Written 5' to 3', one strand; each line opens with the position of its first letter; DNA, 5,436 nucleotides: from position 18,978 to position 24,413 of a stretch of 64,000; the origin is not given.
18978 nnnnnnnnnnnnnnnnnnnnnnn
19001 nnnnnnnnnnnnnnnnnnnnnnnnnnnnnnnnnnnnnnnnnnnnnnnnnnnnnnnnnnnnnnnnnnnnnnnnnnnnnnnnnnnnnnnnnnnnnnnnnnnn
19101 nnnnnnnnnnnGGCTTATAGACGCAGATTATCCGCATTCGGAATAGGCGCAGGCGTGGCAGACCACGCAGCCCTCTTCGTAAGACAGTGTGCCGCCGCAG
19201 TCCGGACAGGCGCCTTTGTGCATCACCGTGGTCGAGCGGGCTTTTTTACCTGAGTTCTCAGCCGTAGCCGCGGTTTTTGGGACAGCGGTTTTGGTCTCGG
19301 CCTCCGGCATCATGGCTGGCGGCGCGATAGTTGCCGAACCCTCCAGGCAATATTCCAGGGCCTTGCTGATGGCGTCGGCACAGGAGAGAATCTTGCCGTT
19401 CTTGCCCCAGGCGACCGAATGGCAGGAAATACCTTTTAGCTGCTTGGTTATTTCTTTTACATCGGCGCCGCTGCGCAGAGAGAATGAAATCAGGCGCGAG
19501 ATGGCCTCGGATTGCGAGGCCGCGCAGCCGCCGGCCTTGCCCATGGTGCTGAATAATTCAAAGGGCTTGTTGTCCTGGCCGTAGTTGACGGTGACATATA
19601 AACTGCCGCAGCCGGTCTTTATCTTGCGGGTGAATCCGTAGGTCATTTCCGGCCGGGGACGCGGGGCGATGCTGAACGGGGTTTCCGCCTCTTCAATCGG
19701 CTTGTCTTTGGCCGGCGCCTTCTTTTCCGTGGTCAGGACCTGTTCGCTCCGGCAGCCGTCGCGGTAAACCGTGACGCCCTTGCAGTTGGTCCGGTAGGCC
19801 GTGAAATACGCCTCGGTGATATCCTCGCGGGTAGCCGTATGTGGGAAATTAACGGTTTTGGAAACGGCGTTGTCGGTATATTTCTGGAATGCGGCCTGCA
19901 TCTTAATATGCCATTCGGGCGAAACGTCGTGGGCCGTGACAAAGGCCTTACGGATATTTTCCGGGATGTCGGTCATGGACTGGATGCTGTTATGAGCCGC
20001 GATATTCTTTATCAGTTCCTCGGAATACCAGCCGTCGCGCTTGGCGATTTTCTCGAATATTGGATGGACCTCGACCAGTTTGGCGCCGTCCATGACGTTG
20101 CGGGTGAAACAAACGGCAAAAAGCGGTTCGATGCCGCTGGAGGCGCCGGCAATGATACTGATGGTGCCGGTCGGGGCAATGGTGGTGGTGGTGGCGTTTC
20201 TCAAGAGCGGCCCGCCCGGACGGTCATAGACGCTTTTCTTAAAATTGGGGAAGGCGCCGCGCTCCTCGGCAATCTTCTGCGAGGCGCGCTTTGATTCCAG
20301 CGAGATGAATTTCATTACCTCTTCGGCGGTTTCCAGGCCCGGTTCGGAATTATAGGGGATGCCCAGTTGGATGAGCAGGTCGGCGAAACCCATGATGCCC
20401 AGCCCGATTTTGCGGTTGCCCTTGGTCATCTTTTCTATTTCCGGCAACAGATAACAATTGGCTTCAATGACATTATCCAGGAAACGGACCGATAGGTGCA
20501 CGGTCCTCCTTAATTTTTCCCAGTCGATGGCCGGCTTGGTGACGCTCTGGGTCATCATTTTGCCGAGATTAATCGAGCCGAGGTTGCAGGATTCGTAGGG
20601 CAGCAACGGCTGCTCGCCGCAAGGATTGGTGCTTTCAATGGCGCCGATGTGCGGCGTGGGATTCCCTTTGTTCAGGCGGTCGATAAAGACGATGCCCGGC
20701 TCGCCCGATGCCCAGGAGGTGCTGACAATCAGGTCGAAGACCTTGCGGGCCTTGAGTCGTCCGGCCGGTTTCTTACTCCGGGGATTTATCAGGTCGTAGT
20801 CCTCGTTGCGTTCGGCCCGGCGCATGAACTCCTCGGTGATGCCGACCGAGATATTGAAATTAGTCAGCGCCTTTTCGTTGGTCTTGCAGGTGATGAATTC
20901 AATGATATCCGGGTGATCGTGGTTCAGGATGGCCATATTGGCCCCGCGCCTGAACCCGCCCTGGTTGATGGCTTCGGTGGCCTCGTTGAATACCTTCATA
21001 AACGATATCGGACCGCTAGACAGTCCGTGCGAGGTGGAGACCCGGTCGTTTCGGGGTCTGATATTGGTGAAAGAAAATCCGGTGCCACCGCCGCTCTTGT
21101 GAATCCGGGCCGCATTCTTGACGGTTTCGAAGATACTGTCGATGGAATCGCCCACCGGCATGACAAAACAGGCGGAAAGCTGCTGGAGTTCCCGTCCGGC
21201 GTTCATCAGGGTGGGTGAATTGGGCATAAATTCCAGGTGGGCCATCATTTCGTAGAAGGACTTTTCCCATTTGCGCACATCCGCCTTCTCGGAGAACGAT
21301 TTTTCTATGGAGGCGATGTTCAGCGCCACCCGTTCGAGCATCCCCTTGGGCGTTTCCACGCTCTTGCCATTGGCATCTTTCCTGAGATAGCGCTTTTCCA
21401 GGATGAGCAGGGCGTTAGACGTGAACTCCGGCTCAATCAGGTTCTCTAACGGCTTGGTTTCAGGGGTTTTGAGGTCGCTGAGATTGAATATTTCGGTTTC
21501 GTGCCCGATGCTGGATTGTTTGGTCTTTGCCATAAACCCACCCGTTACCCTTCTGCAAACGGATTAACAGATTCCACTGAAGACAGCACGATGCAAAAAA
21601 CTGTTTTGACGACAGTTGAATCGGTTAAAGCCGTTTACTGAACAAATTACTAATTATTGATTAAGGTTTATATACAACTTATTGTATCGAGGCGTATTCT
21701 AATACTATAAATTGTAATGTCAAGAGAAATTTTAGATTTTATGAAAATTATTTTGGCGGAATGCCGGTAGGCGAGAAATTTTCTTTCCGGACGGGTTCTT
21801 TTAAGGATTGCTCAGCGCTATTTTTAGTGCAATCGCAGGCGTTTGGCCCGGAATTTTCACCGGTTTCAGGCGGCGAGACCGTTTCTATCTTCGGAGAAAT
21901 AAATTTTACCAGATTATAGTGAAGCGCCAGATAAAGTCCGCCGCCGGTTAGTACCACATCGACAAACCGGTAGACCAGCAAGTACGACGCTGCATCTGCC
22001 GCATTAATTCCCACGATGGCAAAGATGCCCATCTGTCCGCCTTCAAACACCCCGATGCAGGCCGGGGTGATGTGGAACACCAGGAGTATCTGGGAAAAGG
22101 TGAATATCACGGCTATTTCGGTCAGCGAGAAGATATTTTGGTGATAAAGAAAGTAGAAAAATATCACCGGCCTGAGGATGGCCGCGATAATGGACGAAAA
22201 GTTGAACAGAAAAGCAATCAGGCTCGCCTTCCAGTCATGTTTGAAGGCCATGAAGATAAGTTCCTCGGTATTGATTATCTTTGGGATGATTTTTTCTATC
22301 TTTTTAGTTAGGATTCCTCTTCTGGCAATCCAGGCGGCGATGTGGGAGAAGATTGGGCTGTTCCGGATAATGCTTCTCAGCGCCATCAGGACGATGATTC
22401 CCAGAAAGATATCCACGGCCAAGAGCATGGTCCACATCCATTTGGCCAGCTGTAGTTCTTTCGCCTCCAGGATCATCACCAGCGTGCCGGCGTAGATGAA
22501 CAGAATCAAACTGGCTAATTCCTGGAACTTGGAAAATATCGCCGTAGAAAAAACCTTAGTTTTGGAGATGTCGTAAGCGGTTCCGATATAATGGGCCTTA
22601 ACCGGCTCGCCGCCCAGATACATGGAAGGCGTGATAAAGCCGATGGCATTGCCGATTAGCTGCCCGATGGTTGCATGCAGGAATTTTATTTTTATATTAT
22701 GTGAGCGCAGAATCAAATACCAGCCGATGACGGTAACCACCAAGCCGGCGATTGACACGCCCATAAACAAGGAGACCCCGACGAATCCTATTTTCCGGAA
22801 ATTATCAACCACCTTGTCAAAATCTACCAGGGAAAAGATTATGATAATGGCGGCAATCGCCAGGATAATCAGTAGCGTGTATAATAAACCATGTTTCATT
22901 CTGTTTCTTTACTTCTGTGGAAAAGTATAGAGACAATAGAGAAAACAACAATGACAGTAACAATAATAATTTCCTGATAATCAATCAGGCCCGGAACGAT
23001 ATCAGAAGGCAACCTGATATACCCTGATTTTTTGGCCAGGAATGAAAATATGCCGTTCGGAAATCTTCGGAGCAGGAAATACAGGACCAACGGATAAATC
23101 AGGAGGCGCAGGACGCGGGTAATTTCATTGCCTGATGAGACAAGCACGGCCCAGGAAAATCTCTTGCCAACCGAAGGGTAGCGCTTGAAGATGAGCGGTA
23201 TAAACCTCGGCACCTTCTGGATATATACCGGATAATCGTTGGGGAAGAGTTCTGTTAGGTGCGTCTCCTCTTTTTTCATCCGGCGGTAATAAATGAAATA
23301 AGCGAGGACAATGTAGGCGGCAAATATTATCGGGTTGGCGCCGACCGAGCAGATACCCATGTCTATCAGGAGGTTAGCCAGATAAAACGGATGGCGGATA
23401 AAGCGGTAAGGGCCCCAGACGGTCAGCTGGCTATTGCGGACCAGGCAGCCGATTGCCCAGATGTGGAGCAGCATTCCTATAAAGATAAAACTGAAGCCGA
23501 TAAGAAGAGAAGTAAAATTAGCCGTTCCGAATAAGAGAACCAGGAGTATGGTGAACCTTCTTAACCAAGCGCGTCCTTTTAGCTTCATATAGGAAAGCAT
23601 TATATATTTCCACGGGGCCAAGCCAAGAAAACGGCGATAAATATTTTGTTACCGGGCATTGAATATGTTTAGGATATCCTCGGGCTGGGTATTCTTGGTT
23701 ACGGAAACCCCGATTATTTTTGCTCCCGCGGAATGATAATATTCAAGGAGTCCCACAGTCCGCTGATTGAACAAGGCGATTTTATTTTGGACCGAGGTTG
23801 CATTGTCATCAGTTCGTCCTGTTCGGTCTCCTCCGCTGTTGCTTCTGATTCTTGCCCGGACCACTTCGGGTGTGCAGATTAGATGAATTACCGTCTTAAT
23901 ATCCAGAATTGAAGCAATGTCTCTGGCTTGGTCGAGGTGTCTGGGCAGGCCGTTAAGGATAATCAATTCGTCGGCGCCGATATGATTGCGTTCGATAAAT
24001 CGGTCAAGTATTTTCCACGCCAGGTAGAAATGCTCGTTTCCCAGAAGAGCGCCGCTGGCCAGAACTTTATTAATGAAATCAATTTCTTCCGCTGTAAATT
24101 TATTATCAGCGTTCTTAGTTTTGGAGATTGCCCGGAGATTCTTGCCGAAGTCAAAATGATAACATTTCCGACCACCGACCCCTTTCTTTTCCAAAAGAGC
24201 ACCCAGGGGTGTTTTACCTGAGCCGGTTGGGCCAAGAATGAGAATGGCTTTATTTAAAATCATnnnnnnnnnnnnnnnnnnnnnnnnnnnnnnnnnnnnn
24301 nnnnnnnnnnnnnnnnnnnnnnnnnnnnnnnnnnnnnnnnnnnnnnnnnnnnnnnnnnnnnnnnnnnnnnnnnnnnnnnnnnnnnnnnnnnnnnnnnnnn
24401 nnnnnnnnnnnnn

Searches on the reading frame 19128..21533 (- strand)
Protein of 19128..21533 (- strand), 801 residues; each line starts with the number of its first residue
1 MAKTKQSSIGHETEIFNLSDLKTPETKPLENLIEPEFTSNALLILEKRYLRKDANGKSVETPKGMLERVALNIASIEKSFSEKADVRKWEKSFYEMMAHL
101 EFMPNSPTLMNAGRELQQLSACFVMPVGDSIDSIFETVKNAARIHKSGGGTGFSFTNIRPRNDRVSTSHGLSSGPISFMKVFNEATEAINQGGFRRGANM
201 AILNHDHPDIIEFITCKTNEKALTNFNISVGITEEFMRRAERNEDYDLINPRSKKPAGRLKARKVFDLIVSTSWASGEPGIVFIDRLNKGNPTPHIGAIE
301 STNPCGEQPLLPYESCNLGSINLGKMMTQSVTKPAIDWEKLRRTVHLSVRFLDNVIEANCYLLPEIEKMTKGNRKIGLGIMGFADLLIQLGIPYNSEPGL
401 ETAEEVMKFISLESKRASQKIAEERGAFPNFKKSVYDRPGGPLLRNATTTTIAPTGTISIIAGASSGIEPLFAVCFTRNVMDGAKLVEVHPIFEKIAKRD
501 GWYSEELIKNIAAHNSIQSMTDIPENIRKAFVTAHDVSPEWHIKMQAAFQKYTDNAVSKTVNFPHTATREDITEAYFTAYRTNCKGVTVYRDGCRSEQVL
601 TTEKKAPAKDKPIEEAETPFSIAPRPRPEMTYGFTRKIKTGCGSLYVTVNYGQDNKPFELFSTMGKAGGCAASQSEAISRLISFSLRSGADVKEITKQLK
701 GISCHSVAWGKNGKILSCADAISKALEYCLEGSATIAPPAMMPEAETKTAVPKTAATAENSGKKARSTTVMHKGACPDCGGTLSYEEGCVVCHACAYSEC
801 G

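Call 90: search_protein_families(library=pfam, proteins=[window:19128-21533:-], max_evalue=0.00001)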
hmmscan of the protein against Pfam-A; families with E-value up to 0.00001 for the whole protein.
window:19128-21533:- (801 aa): 3 families
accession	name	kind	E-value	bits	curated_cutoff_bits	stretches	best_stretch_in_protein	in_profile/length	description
PF02867.20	Ribonuc_red_lgC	-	2.8e-140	468.8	23.9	2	120-438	1-346/523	Ribonucleotide reductase, barrel domain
PF00317.26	Ribonuc_red_lgN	-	4.5e-25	87.9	28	1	36-116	2-76/77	Ribonucleotide reductase, all-alpha domain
PF12637.14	TSCPD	-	2.8e-21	76.1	22.8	1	636-727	5-85/88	TSCPD domain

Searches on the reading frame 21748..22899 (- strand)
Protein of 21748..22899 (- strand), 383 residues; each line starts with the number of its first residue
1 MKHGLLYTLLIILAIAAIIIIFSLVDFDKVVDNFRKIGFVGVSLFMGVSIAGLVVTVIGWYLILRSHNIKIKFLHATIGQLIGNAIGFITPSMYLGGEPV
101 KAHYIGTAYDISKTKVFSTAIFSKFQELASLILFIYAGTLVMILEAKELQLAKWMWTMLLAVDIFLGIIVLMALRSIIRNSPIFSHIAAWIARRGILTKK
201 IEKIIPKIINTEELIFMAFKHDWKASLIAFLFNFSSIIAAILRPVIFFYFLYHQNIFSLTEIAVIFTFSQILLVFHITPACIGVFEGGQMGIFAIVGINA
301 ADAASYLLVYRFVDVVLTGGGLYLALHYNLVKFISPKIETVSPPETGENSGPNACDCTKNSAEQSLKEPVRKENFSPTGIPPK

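Call 90: search_protein_families(library=pfam, proteins=[window:21748-22899:-], max_evalue=0.00001)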
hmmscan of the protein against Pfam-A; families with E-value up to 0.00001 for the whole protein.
window:21748-22899:- (383 aa): 1 family
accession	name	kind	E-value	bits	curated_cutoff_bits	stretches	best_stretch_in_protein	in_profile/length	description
PF03706.18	LPG_synthase_TM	-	6.7e-29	101.7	33.4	1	13-317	5-297/302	Lysylphosphatidylglycerol synthase TM region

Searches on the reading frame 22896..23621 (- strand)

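Call 90: search_protein_families(library=pfam, proteins=[window:22896-23621:-], max_evalue=0.00001)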
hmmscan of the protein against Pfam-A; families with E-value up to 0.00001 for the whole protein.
window:22896-23621:- (241 aa): 1 family
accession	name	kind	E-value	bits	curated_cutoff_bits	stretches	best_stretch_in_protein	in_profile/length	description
PF04140.19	ICMT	-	3.1e-08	34.4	24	1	54-123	22-94/95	Isoprenylcysteine carboxyl methyltransferase (ICMT) family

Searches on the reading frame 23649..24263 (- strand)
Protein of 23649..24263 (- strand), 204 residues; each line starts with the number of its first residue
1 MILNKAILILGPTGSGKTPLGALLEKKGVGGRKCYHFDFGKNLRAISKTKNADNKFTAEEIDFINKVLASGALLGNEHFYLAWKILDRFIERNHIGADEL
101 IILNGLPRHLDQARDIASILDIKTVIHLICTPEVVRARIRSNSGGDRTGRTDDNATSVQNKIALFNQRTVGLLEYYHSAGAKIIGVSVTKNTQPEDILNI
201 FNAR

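Call 90: search_protein_families(library=pfam, proteins=[window:23649-24263:-], max_evalue=0.00001)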
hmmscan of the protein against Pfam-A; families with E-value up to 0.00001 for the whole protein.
window:23649-24263:- (204 aa): 2 families
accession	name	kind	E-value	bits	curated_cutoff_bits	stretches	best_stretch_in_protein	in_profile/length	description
PF00406.28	ADK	-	5.3e-10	40.1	26.8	1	9-180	1-150/151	Adenylate kinase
PF13238.12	AAA_18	-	1.6e-06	29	29.4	1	7-147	1-116/128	AAA domain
